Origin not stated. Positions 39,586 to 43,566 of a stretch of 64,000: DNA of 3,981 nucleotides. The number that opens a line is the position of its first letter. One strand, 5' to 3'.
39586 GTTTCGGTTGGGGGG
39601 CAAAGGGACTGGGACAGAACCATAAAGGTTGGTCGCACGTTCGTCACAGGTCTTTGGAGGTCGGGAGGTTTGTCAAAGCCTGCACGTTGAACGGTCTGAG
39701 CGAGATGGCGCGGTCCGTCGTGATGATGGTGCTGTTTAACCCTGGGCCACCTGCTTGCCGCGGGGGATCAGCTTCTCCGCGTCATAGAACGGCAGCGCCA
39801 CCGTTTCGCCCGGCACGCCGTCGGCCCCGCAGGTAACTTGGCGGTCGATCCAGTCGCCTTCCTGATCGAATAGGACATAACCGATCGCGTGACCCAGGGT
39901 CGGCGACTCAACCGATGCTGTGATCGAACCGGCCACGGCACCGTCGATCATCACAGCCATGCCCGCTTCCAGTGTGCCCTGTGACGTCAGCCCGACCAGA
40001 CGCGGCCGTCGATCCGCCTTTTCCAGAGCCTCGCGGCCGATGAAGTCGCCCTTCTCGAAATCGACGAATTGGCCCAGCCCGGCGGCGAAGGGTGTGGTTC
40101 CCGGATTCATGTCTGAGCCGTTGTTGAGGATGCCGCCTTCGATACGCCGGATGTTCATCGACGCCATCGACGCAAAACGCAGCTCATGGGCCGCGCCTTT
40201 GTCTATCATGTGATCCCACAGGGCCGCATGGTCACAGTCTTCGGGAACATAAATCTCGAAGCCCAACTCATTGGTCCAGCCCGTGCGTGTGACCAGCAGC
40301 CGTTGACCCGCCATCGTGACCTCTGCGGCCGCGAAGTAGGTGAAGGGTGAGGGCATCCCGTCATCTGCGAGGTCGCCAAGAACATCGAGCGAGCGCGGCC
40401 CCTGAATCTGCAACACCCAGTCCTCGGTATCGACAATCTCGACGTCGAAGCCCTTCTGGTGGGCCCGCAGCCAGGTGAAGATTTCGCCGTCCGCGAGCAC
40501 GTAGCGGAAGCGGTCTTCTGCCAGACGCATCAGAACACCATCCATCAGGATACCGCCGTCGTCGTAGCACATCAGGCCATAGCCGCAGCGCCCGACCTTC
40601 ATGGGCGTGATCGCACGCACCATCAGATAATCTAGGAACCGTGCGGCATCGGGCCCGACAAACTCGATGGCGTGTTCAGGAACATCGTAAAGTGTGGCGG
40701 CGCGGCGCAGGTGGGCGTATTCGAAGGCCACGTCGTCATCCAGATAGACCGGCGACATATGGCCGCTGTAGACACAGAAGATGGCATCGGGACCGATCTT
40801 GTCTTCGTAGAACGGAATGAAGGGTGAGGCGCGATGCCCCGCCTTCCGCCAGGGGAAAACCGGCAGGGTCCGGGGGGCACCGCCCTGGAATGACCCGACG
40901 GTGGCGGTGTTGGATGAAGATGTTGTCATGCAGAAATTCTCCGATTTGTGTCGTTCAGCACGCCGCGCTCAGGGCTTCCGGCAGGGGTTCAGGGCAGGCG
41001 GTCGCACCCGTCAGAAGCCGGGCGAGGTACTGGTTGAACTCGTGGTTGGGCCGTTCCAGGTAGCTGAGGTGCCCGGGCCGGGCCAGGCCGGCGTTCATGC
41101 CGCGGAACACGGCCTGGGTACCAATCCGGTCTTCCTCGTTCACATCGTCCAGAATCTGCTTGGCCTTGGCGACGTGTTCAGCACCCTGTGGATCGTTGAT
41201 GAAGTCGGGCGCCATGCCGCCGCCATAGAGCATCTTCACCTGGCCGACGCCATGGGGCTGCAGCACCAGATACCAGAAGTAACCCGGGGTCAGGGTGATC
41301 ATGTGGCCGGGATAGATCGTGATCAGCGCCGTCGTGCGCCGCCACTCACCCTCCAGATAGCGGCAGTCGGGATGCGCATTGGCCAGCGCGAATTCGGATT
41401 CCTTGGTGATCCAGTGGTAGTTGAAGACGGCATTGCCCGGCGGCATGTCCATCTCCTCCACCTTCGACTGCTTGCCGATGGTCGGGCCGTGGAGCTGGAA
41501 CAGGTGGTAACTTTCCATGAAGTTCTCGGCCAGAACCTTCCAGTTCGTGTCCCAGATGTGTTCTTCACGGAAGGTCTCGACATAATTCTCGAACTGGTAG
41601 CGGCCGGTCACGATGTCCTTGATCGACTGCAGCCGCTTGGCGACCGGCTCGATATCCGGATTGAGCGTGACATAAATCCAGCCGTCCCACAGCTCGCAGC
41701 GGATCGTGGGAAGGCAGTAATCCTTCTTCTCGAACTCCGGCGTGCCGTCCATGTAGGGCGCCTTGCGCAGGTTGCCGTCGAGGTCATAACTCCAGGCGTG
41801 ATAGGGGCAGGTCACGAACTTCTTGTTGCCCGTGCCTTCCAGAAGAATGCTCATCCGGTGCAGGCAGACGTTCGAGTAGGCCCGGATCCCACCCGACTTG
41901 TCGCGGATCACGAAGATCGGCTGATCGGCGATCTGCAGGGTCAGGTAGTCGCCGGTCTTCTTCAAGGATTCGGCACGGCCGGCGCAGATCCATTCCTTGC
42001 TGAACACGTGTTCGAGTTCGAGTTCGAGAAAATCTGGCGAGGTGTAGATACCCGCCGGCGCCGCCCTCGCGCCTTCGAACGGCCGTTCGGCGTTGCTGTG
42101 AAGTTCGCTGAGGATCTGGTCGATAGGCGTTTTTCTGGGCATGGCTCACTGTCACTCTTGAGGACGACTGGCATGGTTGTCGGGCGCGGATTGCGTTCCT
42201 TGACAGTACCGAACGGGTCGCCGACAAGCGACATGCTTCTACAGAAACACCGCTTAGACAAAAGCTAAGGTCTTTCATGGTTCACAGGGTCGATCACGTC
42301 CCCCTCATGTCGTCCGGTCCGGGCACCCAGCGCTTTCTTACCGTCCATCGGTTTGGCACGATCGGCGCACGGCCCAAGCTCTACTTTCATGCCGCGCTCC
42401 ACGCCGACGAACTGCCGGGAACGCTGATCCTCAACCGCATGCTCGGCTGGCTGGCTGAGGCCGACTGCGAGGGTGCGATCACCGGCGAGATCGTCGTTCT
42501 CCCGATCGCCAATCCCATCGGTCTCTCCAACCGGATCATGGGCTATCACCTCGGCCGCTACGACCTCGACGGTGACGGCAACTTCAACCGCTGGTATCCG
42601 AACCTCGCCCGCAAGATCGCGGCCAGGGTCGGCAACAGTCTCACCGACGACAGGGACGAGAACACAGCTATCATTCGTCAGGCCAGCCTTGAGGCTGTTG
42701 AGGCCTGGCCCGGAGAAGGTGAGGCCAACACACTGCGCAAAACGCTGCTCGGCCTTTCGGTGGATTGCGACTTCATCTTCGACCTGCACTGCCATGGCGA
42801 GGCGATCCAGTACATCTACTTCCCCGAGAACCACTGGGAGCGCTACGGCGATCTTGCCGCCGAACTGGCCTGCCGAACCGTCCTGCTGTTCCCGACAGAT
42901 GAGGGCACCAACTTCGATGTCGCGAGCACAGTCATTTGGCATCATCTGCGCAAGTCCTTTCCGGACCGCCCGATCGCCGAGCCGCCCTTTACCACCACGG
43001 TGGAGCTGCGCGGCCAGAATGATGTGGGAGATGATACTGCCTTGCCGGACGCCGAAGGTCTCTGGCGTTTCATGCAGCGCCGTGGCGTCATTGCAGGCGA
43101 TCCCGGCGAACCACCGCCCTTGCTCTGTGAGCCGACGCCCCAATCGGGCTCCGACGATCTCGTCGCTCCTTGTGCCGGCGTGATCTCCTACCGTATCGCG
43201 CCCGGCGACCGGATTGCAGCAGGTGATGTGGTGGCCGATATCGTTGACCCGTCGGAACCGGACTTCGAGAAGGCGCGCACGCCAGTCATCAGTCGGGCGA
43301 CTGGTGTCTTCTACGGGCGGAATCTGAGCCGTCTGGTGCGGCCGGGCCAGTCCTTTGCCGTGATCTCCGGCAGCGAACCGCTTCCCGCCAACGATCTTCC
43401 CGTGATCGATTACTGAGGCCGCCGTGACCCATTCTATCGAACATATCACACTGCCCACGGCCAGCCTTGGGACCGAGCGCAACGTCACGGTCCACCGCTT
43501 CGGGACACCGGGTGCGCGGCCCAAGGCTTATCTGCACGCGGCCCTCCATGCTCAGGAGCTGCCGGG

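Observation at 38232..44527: Candidate novel solute-catabolic cluster: EctC-like didomain + GcvT-family aminomethyltransferase + Rieske oxygenase + two DoeB/AstE-family deacylases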

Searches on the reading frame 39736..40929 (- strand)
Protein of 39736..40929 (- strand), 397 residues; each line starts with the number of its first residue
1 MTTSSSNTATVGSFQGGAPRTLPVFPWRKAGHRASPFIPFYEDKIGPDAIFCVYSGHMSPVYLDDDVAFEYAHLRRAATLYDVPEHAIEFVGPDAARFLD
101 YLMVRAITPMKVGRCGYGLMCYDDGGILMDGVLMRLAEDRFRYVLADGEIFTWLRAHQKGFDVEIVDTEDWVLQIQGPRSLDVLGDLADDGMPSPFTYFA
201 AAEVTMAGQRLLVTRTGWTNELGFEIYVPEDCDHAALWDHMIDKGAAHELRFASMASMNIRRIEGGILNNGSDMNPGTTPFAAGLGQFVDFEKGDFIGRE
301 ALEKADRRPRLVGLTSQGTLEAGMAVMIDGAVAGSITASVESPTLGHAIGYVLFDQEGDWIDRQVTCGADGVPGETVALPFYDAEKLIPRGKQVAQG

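Call 3: search_protein_families(library=pfam, proteins=[window:39736-40929:-], max_evalue=0.01)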
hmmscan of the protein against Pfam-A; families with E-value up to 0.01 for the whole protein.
window:39736-40929:- (397 aa): 2 families
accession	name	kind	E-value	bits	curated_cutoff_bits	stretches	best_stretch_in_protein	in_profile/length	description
PF01571.26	GCV_T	-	4.8e-48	164.1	25.6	1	52-287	13-254/255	Aminomethyltransferase folate-binding domain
PF08669.17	GCV_T_C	-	8.6e-10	38.8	25.9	1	310-383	2-80/80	Glycine cleavage T-protein C-terminal barrel domain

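Call 4: search_protein_families(library=ncbifam, proteins=[window:39736-40929:-], max_evalue=0.01)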
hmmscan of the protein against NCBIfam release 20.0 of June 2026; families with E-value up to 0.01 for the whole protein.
window:39736-40929:- (397 aa): 8 families
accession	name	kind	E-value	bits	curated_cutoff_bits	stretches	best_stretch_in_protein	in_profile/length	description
NF053776.1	TmaoDeMthMsil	equivalog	4.9e-54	184.1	1100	1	62-387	413-759/763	trimethylamine N-oxide demethylase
NF001567.0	PRK00389.1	subfamily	2.2e-50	171.6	300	1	40-386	8-357/359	glycine cleavage system aminomethyltransferase GcvT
NF009133.0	PRK12486.1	equivalog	1e-46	159.6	410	1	51-355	29-340/369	dimethylsulfoniopropionate demethylase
TIGR01372.1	soxA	subfamily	5.7e-43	146.9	1164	1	65-356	644-959/996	sarcosine oxidase subunit alpha family protein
TIGR00528.1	gcvT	equivalog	1.2e-38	133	235.85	1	48-360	14-336/362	glycine cleavage system aminomethyltransferase GcvT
NF010093.0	PRK13579.1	equivalog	7e-31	107.3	459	1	49-381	23-363/371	glycine cleavage system aminomethyltransferase GcvT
NF047885.1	VanMgalDeMLigM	equivalog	1e-18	67.5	580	2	72-267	40-250/461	vanillate/3-O-methylgallate O-demethylase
NF047633.1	SyrngDmethDesA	equivalog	3.8e-18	65.3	800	2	75-254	44-236/453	syringate O-demethylase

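Call 26: search_solved_structures(query=window:39736-40929:-, max_evalue=1e-10)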
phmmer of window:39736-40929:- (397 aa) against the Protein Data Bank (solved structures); distinct sequences matched with E-value up to 1e-10: 20.
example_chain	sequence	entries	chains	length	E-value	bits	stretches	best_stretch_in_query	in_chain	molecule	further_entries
1woo_A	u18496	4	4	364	1.4e-42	149.2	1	39-359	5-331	Aminomethyltransferase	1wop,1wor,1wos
1yx2_A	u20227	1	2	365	3.5e-40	141.3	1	54-382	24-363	Aminomethyltransferase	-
9q59_A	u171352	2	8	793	1.1e-33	119.9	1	50-391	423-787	trimethylamine N-oxide demethylase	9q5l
9q5a_A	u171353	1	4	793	1.1e-33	119.9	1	50-391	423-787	Trimethylamine N-oxide Demethylase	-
3tfh_A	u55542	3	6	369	1.6e-29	106.3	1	44-306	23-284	GcvT-like Aminomethyltransferase protein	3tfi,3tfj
3gir_A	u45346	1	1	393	2.8e-28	102.1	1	37-352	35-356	Aminomethyltransferase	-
1vlo_A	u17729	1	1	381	1.5e-25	93.1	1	33-351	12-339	Aminomethyltransferase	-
2gag_A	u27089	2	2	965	4.9e-25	91.4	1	86-355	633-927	heterotetrameric sarcosine oxidase alpha-subunit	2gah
3a8i_A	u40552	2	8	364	5.7e-25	91.2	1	39-351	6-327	Aminomethyltransferase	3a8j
1vrq_A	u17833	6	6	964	9.1e-25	90.6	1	74-362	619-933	Sarcosine oxidase alpha subunit | Subunit alpha of sarcosine oxidase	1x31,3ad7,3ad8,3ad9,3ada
3a8k_A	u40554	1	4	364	2.4e-24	89.2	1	39-351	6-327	Aminomethyltransferase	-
1pj5_A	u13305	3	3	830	1.4e-20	76.8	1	68-307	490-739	N,N-dimethylglycine oxidase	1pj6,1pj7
3gsi_A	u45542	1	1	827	1.6e-19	73.3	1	68-307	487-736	N,N-dimethylglycine oxidase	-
1v5v_A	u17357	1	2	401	3e-18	69.1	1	56-386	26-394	aminomethyltransferase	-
5l46_A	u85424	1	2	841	3.1e-18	69.1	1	67-352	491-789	Dimethylglycine dehydrogenase, mitochondrial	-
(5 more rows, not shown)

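Call 70: search_dna_similar(query=window:39736-40929:-, collection=plasmids, mode=protein, max_rows=12)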
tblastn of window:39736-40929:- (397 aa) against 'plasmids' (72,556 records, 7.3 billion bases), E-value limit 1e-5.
Records with a match: 798; places in all: 1358; records where one place covers at least 80% of the query: 430.
Best place of each record, by identity: <60% 798.
By first word of the organism name: Rhizobium 156; Phaeobacter 127; Sinorhizobium 99; Pseudosulfitobacter 44; Paracoccus 29; Shinella 21; Acinetobacter 20; Haloarcula 13; Arthrobacter 12; Mesorhizobium 12; and 105 more.
By predicted mobility (MOB-suite, as given by PLSDB): non-mobilizable 549; mobilizable 153; conjugative 96.
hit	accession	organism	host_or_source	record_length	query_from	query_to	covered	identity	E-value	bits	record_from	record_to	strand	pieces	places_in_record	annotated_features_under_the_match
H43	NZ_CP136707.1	Tritonibacter scottomollicae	Macrocystis pyrifera gametophyte,Whole ...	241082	15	394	96%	42.0%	3e-80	276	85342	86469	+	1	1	aminomethyltransferase family protein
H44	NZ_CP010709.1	Phaeobacter inhibens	cell culture,algae aquaculture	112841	15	394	96%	41.7%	3e-81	278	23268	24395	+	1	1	aminomethyltransferase family protein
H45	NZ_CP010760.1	Phaeobacter inhibens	cell culture,clam larvae aquaculture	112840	15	394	96%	41.7%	3e-81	278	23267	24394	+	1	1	aminomethyltransferase family protein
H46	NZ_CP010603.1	Phaeobacter inhibens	cell culture,clam larvae aquaculture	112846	15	394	96%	41.7%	3e-81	278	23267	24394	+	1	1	aminomethyltransferase family protein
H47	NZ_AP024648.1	Arthrobacter sp. StoSoilB13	-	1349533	37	386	88%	36.7%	9e-46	176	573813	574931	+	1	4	record has no annotation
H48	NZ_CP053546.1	Paenarthrobacter sp. YJN-5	cell culture,soil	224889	32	386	89%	34.5%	6e-47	179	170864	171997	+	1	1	gcvT: glycine cleavage system aminomethyltransferase GcvT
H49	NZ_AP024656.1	Arthrobacter sp. NicSoilB8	-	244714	37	392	90%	33.4%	9e-43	167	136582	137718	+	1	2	gcvT: glycine cleavage system aminomethyltransferase GcvT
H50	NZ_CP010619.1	Phaeobacter inhibens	cell culture,cleaning system aquaculture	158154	51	386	85%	34.8%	2e-45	175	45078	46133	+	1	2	glycine cleavage T C-terminal barrel domain-containing protein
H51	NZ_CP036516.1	Lichenihabitans psoromatis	Psoroma sp.,culture,Lichen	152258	20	391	94%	31.3%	2e-38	154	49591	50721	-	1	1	glycine cleavage T C-terminal barrel domain-containing protein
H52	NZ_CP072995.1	Loktanella salsilacus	-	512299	51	386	85%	34.5%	1e-41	164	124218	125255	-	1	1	glycine cleavage T C-terminal barrel domain-containing protein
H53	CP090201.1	Rhizobium leguminosarum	Trifolium ambiguum,Cell culture,nodule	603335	1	390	98%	29.7%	6e-37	150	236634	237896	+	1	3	none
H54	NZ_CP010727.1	Phaeobacter inhibens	cell culture,clam larvae aquaculture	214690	51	386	85%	34.3%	3e-43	168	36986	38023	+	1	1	glycine cleavage T C-terminal barrel domain-containing protein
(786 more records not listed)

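Call 72: get_annotated_region(hit=H44, flank=8000)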
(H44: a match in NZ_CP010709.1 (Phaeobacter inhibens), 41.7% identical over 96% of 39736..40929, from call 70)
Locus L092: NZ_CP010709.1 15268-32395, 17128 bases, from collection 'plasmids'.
description: Phaeobacter inhibens strain P66 plasmid pP66_d, complete sequence
organism: Phaeobacter inhibens (NCBI taxid 221822)
taxonomy: Bacteria; Pseudomonadota; Alphaproteobacteria; Rhodobacterales; Roseobacteraceae; Phaeobacter; Phaeobacter inhibens
host: -; source: cell culture,algae aquaculture; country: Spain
typing (MOB-suite, as given by PLSDB): mobilizable; replicon rep_cluster_392; relaxase MOBP
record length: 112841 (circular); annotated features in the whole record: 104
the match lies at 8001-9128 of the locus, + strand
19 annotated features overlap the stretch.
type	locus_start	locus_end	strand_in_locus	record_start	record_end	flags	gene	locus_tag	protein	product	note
CDS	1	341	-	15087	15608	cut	-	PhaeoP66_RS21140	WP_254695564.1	hypothetical protein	-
CDS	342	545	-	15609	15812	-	-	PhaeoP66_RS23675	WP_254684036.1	hypothetical protein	-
CDS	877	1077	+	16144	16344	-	-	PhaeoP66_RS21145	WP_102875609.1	hypothetical protein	-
CDS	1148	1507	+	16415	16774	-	-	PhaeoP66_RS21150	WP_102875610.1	DUF2958 domain-containing protein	-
CDS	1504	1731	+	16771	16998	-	-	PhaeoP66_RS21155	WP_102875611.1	hypothetical protein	-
CDS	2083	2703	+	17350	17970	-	-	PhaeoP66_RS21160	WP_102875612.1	helix-turn-helix domain-containing protein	-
CDS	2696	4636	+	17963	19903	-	-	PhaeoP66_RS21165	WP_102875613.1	relaxase/mobilization nuclease domain-containing protein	-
CDS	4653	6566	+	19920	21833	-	-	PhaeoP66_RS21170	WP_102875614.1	type IV secretory system conjugative DNA transfer family protein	-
CDS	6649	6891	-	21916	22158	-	-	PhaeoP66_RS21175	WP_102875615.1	hypothetical protein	-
CDS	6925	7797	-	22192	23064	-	-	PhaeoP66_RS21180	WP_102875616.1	LysR substrate-binding domain-containing protein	-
CDS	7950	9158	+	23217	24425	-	-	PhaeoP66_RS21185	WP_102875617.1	aminomethyltransferase family protein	-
CDS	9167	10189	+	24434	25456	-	-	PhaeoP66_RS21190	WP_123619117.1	GlxA family transcriptional regulator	-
CDS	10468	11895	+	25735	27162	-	-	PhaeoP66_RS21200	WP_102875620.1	aldehyde dehydrogenase family protein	-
CDS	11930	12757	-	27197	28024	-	-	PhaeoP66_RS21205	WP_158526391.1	alpha/beta hydrolase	-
CDS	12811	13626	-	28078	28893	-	-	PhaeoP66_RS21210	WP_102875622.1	SDR family oxidoreductase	-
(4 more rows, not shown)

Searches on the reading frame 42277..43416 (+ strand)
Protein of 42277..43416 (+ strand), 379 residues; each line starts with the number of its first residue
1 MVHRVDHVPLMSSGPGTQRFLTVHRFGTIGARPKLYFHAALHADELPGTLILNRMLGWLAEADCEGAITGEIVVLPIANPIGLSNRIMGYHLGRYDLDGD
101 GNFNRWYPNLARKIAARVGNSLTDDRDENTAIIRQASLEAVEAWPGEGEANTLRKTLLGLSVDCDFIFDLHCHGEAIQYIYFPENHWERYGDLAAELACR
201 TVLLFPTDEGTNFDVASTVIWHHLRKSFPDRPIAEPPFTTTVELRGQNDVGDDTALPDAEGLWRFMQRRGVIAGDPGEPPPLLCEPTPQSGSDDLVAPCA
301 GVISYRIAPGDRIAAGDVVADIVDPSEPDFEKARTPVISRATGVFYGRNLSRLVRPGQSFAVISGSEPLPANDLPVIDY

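Call 3: search_protein_families(library=pfam, proteins=[window:42277-43416:+], max_evalue=0.01)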
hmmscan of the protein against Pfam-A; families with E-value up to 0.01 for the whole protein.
window:42277-43416:+ (379 aa): 1 family
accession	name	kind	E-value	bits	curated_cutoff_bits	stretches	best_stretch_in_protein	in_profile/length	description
PF24827.1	AstE_AspA_cat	-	3.6e-15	56.4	25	1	33-265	3-188/192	Succinylglutamate desuccinylase/Aspartoacylase catalytic domain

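Call 4: search_protein_families(library=ncbifam, proteins=[window:42277-43416:+], max_evalue=0.01)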
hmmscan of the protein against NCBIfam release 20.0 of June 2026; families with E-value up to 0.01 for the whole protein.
window:42277-43416:+ (379 aa): 1 family
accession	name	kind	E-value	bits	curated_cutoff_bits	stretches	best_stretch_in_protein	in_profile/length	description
TIGR02994.1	ectoine_eutE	equivalog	0.0011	18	402.7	0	243-363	208-324/325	N(2)-acetyl-L-2,4-diaminobutanoate deacetylase DoeB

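Call 25: search_solved_structures(query=window:42277-43416:+, max_evalue=0.01)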
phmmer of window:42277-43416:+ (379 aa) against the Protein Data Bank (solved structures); distinct sequences matched with E-value up to 0.01: 5.
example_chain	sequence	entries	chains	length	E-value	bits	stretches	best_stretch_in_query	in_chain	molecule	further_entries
8ein_A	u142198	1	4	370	1e-62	215.5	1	12-371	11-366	Succinylglutamate desuccinylase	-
8eip_A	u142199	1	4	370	6.1e-62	213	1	12-371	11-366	Succinylglutamate desuccinylase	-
3fmc_A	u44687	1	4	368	1.2e-21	80.3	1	15-317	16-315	Putative succinylglutamate desuccinylase / aspartoacylase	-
3lwu_A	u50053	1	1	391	4e-17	65.4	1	24-323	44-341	Succinylglutamate desuccinylase/aspartoacylase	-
2qj8_A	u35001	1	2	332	0.00071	21.8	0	30-109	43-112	Mlr6093 protein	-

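Call 33: search_solved_structures(query=window:42277-43416:+, max_evalue=1e-30, show_alignments=1)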
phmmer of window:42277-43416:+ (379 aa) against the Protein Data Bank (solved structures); distinct sequences matched with E-value up to 1e-30: 2.
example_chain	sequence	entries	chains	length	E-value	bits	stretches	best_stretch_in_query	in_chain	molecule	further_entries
8ein_A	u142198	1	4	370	1e-62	215.5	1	12-371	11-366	Succinylglutamate desuccinylase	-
8eip_A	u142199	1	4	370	6.1e-62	213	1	12-371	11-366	Succinylglutamate desuccinylase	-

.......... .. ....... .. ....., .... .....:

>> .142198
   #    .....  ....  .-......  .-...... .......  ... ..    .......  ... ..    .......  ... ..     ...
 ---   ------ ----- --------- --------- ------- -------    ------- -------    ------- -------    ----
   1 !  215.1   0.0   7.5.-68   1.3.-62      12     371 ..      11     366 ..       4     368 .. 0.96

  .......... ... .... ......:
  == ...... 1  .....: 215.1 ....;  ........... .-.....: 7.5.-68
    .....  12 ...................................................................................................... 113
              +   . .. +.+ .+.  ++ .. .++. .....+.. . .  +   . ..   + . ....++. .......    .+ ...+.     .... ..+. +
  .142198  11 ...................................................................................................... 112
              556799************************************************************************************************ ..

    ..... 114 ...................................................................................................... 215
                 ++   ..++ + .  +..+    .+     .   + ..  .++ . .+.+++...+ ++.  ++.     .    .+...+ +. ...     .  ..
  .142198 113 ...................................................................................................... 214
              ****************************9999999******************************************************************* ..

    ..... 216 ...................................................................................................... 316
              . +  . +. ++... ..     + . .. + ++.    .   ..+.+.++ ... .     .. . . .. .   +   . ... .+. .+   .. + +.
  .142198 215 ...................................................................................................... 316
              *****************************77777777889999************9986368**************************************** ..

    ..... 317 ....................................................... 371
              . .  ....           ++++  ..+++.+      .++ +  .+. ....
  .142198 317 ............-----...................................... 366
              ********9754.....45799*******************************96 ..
